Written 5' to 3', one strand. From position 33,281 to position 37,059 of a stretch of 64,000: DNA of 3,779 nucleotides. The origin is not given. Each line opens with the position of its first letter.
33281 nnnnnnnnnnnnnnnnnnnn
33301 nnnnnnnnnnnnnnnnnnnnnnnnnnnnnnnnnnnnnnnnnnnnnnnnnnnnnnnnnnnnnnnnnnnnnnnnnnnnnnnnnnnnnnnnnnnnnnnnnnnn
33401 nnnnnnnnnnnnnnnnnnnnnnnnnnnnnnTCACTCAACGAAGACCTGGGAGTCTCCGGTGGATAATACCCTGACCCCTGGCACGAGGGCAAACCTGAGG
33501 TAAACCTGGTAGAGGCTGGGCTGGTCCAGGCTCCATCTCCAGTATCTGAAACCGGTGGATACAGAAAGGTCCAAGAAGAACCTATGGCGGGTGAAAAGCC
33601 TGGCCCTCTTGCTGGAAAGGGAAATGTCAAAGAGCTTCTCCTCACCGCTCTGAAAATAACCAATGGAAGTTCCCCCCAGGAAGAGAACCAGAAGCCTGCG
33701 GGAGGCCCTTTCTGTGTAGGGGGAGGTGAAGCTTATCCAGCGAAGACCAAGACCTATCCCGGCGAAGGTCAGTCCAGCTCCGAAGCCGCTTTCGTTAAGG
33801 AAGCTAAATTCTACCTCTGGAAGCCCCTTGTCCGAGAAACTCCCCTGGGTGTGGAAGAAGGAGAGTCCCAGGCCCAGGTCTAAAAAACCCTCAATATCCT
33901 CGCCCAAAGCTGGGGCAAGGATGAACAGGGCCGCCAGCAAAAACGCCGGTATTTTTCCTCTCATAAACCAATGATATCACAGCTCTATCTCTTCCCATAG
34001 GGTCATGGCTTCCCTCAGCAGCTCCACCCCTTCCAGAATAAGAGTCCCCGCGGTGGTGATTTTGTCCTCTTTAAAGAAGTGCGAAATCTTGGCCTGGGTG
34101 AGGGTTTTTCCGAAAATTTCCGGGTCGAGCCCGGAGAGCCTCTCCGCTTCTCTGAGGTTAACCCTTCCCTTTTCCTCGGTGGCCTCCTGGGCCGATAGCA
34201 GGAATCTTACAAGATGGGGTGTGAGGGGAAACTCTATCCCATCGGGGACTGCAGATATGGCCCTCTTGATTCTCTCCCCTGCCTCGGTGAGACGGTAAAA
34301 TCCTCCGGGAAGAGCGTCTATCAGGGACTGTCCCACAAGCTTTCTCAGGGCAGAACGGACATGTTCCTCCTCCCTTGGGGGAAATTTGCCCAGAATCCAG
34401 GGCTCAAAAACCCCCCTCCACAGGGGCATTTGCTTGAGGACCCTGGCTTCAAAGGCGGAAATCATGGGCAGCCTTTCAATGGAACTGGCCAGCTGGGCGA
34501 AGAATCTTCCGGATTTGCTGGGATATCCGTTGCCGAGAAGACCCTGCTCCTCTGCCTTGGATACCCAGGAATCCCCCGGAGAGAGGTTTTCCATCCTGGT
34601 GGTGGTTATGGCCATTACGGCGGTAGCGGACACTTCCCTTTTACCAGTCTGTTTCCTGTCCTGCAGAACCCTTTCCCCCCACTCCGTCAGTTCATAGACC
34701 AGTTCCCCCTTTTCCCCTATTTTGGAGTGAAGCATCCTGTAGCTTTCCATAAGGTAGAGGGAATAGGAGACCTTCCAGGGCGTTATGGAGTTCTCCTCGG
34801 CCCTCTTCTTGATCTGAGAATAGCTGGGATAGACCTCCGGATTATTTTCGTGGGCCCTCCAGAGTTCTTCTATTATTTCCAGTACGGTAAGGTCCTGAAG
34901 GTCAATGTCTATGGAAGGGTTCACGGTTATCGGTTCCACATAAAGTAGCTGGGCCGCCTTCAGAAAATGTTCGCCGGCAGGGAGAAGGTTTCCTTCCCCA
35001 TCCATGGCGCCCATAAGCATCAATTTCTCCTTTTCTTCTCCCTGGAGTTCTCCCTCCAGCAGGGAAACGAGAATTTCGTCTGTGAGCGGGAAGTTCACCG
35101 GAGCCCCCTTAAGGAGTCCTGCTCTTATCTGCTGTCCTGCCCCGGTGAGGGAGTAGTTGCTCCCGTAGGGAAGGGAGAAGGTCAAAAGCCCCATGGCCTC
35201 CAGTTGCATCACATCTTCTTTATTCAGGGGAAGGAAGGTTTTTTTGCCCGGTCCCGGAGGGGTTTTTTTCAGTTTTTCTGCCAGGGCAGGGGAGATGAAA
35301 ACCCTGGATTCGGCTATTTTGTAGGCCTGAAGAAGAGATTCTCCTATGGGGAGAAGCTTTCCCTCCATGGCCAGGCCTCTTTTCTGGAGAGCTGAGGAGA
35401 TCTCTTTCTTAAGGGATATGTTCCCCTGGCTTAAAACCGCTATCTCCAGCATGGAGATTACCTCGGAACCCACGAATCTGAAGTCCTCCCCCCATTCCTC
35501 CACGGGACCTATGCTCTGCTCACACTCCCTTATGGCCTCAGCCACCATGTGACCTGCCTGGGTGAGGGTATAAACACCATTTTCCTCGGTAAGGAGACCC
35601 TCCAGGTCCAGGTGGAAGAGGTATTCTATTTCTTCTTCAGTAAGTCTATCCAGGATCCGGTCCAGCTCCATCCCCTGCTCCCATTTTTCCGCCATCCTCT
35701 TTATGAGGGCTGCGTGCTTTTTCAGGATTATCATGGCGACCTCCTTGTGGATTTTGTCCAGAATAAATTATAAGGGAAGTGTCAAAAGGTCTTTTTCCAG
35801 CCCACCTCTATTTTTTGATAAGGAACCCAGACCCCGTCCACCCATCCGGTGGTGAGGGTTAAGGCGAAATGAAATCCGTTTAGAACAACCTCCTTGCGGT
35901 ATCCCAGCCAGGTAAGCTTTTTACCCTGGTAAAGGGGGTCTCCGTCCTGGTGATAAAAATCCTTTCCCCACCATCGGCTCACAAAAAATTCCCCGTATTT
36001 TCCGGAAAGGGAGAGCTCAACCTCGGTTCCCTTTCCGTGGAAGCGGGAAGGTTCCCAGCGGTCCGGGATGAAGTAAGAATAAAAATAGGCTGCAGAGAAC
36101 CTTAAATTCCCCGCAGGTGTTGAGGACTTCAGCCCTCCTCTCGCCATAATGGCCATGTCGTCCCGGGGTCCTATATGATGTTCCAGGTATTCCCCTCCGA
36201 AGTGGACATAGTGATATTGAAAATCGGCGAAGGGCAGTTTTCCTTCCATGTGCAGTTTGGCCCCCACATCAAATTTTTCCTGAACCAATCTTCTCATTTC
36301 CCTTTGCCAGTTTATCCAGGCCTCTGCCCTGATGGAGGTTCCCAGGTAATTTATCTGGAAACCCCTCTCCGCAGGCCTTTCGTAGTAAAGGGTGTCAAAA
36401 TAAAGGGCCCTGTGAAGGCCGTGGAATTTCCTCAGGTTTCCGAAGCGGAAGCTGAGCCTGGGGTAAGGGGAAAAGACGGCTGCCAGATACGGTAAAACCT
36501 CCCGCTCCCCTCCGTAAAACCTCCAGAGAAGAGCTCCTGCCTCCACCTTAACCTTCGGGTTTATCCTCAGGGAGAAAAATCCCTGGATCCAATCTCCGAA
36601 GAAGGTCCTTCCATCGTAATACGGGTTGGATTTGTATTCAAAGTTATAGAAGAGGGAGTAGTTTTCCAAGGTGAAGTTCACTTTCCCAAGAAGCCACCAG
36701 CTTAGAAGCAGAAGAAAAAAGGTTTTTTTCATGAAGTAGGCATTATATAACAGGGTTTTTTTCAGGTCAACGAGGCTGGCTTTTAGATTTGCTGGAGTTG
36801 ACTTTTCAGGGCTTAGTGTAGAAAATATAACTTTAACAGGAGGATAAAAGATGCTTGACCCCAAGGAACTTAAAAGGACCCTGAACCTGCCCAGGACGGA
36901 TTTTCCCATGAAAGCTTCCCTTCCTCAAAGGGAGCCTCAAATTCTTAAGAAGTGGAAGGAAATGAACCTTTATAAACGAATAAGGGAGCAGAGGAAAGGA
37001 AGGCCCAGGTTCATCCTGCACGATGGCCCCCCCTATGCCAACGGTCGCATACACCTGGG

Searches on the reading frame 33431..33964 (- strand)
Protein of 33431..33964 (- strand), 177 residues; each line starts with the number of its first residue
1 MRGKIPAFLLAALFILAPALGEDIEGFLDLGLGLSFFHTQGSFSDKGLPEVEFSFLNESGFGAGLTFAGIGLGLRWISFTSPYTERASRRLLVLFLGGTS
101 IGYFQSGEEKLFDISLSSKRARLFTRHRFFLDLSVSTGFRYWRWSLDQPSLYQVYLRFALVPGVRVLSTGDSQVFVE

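Call 3: search_protein_families(library=pfam, proteins=[window:33431-33964:-], max_evalue=0.01)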
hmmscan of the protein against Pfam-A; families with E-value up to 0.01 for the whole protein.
window:33431-33964:- (177 aa): 0 families

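Call 4: search_protein_families(library=ncbifam, proteins=[window:33431-33964:-], max_evalue=0.01)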
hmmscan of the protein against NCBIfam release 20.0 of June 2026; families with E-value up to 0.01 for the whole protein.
window:33431-33964:- (177 aa): 0 families

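Call 60: search_protein_families(library=padloc, proteins=[window:33431-33964:-], max_evalue=0.01)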
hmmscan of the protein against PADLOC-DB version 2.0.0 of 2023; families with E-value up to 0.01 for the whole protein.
window:33431-33964:- (177 aa): 0 families

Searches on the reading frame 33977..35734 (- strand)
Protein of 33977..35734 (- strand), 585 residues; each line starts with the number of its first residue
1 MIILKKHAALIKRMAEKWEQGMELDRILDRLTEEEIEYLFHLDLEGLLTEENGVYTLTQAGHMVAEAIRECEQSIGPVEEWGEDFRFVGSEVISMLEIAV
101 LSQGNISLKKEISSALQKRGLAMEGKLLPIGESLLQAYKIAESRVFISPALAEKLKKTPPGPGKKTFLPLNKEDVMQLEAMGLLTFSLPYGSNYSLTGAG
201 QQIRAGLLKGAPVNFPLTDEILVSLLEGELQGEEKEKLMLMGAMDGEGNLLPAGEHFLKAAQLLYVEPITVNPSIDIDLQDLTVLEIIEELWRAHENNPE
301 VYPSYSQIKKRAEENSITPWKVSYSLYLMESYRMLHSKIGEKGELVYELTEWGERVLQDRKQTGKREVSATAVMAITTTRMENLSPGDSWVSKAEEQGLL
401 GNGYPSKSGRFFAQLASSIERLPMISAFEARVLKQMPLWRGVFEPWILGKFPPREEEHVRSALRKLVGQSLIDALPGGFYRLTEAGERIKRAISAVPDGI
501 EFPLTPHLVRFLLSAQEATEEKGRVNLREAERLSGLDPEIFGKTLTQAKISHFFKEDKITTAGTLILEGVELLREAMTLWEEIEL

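Call 3: search_protein_families(library=pfam, proteins=[window:33977-35734:-], max_evalue=0.01)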
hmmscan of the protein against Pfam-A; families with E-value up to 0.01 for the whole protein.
window:33977-35734:- (585 aa): 4 families
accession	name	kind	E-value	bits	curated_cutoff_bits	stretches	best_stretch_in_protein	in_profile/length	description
PF04458.17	DUF505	-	2.1e-134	449.7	28.7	2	1-319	1-325/622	Protein of unknown function (DUF505)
PF25213.1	HVO_A0261_N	-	1.4e-07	31.7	35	0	42-73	48-79/86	HVO_A0261 N-terminal domain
PF14947.12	HTH_45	-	4.1e-06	27.1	25.5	0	37-73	38-74/77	Winged helix-turn-helix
PF24038.1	DUF7347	-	0.00077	20.1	27.6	0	283-356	12-73/77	Domain of unknown function (DUF7347)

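Call 4: search_protein_families(library=ncbifam, proteins=[window:33977-35734:-], max_evalue=0.01)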
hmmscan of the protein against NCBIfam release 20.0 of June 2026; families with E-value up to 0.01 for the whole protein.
window:33977-35734:- (585 aa): 1 family
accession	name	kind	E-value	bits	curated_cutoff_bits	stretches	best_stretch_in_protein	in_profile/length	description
NF053610.1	Sso10a_fam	subfamily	0.00018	21.5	60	0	37-63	36-62/64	Sso10a family chromatin protein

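Call 60: search_protein_families(library=padloc, proteins=[window:33977-35734:-], max_evalue=0.01)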
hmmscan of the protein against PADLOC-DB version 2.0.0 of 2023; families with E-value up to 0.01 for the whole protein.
window:33977-35734:- (585 aa): 1 family
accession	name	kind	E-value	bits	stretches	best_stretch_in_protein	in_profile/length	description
PDLC01879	CARF3--CARF_TM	-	0.0036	15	0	271-358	148-218/222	-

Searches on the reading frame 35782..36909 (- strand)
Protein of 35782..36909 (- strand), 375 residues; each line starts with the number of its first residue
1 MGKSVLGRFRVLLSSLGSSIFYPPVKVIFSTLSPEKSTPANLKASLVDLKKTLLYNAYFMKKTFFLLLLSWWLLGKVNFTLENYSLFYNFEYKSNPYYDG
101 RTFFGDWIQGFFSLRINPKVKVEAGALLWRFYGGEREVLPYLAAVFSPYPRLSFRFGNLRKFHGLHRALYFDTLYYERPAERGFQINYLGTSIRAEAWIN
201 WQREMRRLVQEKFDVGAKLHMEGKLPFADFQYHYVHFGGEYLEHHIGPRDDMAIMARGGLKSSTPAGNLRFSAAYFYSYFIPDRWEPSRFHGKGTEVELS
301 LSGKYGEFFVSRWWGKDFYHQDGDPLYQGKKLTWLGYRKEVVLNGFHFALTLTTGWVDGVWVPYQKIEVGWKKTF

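Call 3: search_protein_families(library=pfam, proteins=[window:35782-36909:-], max_evalue=0.01)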
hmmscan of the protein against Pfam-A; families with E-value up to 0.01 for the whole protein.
window:35782-36909:- (375 aa): 0 families

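Call 4: search_protein_families(library=ncbifam, proteins=[window:35782-36909:-], max_evalue=0.01)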
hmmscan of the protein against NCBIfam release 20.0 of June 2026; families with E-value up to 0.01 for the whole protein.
window:35782-36909:- (375 aa): 1 family
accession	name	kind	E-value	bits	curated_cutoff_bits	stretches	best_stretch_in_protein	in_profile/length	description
NF052651.1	LpxZ_fam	equivalog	4.1e-11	42.4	460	2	138-245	106-223/371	LpxZ family protein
